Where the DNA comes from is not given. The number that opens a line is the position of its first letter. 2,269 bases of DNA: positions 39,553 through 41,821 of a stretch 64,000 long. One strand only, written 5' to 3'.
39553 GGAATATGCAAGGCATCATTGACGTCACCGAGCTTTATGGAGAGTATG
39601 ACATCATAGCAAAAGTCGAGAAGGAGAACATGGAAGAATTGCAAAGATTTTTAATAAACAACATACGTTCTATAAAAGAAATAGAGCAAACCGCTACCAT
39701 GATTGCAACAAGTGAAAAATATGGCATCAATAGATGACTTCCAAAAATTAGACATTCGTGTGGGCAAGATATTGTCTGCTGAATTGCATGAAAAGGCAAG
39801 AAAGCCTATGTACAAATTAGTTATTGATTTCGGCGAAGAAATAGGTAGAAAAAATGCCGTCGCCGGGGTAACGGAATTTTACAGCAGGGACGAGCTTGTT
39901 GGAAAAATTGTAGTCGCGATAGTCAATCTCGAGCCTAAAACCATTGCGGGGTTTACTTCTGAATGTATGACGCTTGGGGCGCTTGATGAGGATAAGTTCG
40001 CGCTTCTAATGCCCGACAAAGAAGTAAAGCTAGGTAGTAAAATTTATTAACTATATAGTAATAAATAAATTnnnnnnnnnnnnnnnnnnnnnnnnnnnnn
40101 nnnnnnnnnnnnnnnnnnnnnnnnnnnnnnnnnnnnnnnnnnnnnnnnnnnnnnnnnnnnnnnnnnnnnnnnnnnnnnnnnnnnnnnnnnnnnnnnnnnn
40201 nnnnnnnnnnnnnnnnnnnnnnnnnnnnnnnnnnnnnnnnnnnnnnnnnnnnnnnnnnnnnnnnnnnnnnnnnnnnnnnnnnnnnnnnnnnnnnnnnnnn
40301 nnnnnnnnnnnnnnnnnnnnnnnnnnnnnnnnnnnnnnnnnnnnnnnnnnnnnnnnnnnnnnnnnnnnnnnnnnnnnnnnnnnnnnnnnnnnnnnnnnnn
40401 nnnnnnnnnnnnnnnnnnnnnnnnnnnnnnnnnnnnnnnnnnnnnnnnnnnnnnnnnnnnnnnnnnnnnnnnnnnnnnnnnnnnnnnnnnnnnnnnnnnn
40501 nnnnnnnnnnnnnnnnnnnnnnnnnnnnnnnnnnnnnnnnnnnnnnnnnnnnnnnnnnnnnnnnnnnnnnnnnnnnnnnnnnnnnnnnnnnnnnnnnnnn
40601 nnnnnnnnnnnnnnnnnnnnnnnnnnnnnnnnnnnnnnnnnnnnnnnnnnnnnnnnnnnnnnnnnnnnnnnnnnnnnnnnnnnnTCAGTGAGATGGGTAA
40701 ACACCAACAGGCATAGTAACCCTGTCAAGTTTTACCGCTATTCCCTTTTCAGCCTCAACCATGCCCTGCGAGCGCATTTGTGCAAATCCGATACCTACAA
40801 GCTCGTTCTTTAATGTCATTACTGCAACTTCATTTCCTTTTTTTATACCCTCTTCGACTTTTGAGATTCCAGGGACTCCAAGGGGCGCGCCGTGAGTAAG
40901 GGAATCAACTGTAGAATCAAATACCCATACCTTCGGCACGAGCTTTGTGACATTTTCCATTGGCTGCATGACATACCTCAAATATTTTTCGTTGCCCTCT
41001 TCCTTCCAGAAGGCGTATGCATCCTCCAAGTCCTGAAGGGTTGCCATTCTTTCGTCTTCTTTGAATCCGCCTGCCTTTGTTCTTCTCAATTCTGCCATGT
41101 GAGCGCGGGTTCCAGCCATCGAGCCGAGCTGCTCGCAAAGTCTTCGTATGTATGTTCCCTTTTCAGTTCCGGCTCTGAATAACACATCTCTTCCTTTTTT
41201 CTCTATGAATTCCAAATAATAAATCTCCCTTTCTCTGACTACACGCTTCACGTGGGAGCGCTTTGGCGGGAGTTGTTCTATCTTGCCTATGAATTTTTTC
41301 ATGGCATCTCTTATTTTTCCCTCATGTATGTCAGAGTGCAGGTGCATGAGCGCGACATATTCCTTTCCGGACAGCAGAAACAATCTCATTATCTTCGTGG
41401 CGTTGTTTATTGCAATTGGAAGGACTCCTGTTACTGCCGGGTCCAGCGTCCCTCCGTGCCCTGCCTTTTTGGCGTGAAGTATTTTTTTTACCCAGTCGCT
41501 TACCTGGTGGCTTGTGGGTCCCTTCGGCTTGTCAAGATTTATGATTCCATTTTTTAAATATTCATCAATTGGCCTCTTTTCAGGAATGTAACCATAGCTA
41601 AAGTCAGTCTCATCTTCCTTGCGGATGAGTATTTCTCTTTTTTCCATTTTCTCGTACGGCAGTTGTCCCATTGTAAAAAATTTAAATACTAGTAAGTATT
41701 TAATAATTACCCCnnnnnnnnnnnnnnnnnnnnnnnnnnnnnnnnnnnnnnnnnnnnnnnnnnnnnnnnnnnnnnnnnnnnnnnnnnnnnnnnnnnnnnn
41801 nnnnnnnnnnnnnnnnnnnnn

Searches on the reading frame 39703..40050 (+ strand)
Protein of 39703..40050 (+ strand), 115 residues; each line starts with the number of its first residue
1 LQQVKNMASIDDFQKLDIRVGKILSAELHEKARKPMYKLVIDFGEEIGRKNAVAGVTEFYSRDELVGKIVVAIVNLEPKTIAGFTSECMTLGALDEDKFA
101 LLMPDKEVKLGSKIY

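Call 78: search_protein_families(library=pfam, proteins=[window:39703-40050:+], max_evalue=0.001)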
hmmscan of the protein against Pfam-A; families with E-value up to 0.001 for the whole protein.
window:39703-40050:+ (115 aa): 1 family
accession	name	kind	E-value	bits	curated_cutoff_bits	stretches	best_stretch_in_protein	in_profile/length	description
PF01588.26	tRNA_bind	-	6.3e-23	81.1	27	1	18-113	1-96/96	Putative tRNA binding domain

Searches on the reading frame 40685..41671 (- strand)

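Call 78: search_protein_families(library=pfam, proteins=[window:40685-41671:-], max_evalue=0.001)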
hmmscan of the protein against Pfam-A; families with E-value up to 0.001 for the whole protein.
window:40685-41671:- (328 aa): 5 families
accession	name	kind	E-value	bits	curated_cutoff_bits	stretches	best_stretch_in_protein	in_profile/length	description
PF01509.24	TruB_N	-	1.2e-25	91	27.3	1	62-175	1-149/149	TruB family pseudouridylate synthase (N terminal domain)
PF16198.10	TruB_C_2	-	1.2e-22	80.2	29.3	1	176-241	1-64/66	tRNA pseudouridylate synthase B C-terminal domain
PF08068.17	DKCLD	-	5.5e-20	71.6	27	1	5-57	5-57/58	DKCLD (NUC011) domain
PF01472.26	PUA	-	2e-18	66.5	24.8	1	246-318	1-73/74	PUA domain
PF21238.2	Pus10_C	-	5.9e-05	23.2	27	1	102-180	123-203/232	Pus10, C-terminal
